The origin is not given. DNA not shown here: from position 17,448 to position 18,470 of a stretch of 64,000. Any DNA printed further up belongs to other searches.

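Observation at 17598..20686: Unknown two-gene cassette (777-aa polytopic membrane protein plus 240-aa protein) inside the island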

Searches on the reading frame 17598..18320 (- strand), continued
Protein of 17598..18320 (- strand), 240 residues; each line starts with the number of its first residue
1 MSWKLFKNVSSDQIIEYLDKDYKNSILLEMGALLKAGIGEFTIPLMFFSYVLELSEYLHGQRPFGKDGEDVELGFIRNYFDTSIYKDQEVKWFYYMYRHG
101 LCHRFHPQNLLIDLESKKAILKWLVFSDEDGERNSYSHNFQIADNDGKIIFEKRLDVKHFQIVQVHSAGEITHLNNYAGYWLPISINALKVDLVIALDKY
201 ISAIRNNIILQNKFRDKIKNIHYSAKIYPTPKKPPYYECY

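Call 61: find_encoding_contigs(protein=P0138, flank=6000, max_places=2)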
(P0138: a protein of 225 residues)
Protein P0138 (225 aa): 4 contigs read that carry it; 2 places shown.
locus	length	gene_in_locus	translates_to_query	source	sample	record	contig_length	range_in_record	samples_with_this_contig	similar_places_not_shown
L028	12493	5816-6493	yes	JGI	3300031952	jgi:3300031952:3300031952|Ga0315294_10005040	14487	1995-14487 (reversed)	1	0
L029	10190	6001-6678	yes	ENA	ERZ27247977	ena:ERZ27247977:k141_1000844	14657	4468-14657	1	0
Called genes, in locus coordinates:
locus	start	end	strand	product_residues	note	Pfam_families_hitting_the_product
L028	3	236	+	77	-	?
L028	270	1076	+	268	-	PF02384:N6_Mtase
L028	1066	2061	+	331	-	PF13310:Virulence_RhuM, PF02661:Fic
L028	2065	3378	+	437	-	PF01420:Methylase_S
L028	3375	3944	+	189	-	-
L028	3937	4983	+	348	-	-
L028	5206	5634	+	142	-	PF17761:DUF1016_N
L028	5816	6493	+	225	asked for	-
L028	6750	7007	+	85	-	-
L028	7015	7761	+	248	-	-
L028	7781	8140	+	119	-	PF13413:HTH_25 (faint)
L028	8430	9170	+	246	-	PF17761:DUF1016_N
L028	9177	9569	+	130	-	PF06250:YhcG_C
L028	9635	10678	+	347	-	PF13310:Virulence_RhuM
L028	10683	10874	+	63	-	-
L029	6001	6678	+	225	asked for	-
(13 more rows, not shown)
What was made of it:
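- One member lies inside a Type I R-M locus (call 61).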

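Call 72: fold_search(model_id=the predicted structure, library=viral)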
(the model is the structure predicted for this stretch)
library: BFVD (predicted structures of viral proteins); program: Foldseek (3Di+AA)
matches with E <= 10: 357; with E <= 0.001: 0
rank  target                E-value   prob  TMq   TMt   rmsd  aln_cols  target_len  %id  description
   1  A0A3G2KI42            7.7e-03  1.00  0.42  0.44   5.8       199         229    9  Uncharacterized protein [Arthrobacter phage Nandita]
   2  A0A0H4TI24            1.4e-02  0.97  0.37  0.48   7.4       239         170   12  (no name in the UniProt tables at hand)
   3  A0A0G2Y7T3            1.1e-01  0.13  0.14  0.18  16.3       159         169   10  Uncharacterized protein [Acanthamoeba polyphaga mimivirus Kroon]
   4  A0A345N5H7            2.1e-01  0.66  0.12  0.29  11.0        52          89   21  (no name in the UniProt tables at hand)
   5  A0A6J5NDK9            3.5e-01  0.08  0.14  0.18  17.4       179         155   11  Uncharacterized protein [uncultured Caudovirales phage]
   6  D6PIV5                4.9e-01  0.12  0.14  0.28  15.3       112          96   12  (no name in the UniProt tables at hand)
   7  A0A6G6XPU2            5.5e-01  0.38  0.23  0.16  11.8       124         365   10  (no name in the UniProt tables at hand)
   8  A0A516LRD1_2          6.2e-01  0.11  0.15  0.06   9.4        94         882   16  (no name in the UniProt tables at hand)
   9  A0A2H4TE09            6.2e-01  0.02  0.10  0.08  21.1       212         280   11  RNA-directed RNA polymerase catalytic subunit (Fragment) [Influenza A virus (A/mallard duck/Korea/CBU142416/2014(H3N6))]
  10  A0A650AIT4            8.1e-01  0.21  0.21  0.23   6.8       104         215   10  (no name in the UniProt tables at hand)
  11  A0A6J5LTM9            8.1e-01  0.13  0.20  0.19  15.9       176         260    9  CbpA DnaJ-class molecular chaperone [uncultured Caudovirales phage]
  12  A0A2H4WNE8            8.1e-01  0.08  0.14  0.08  16.9       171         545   12  RNA-directed RNA polymerase (Fragment) [Red currant associated reovirus]
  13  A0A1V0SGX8            8.6e-01  0.35  0.21  0.14   5.4        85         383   18  DnaJ domain protein [Hokovirus HKV1]
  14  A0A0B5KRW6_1          8.6e-01  0.03  0.16  0.07  18.3       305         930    7  RNA-dependent RNA polymerase [Jiangxia Mosquito Virus 2]
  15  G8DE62                8.6e-01  0.03  0.10  0.05  21.8       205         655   12  (no name in the UniProt tables at hand)
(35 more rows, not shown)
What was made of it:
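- Tried and rejected: The geneB model against BFVD gave one weak match, to an uncharacterised Arthrobacter phage protein (TM 0.42, call 72).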

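Call 77: search_protein_families(library=padloc, alignment_id=A3, max_evalue=0.1)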
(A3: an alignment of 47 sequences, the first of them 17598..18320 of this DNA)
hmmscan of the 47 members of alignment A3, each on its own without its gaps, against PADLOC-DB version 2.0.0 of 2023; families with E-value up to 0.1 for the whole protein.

A. member 1, window:17598-18320:- (240 aa): 0 families

B. families by the number of members that match (of 47 scanned): 11 families
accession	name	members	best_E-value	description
PDLC04872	PDC-S05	1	0.00095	-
PDLC04854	PDC-S05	1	0.0031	-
PDLC04965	PDC-S23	1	0.0035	-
PDLC02639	DrmMI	1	0.0041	DrmMI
PDLC04837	PDC-S04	1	0.006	-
PDLC02974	WH_III-A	1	0.0085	-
PDLC04964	PDC-S23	1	0.009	-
PDLC04852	PDC-S05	1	0.016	-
PDLC04858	PDC-S05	1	0.017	-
PDLC04876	PDC-S05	1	0.034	-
PDLC04861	PDC-S05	1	0.044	-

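Call 80: search_dna_similar(query=window:17598-18320:-, collection=plasmids, mode=protein, max_evalue=0.01, max_rows=15)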
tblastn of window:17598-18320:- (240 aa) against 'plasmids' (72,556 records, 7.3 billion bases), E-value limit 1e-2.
No match.

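Call 81: search_dna_similar(query=window:17598-18320:-, collection=phages, mode=protein, max_evalue=0.01, max_rows=15)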
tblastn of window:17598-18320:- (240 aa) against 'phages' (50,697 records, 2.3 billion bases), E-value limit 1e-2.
No match.

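Call 86: find_related_loci(query=A2, collection=metagenome_contigs, flank=5000)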
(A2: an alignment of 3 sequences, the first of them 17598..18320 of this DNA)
Query A2 (240 aa) in metagenome_contigs; peptide patterns used: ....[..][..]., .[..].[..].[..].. (x = any residue, [..] = any of these).
202 stretches matched a pattern, but none encodes a relative of the query by tblastn (E <= 1e-3).

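Call 87: find_related_loci(query=P0108, collection=metagenome_contigs, flank=5000)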
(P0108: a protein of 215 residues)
Query P0108 (215 aa) in metagenome_contigs; peptide patterns used: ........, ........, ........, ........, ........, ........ (x = any residue, [..] = any of these).
137 stretches matched a pattern, but none encodes a relative of the query by tblastn (E <= 1e-3).
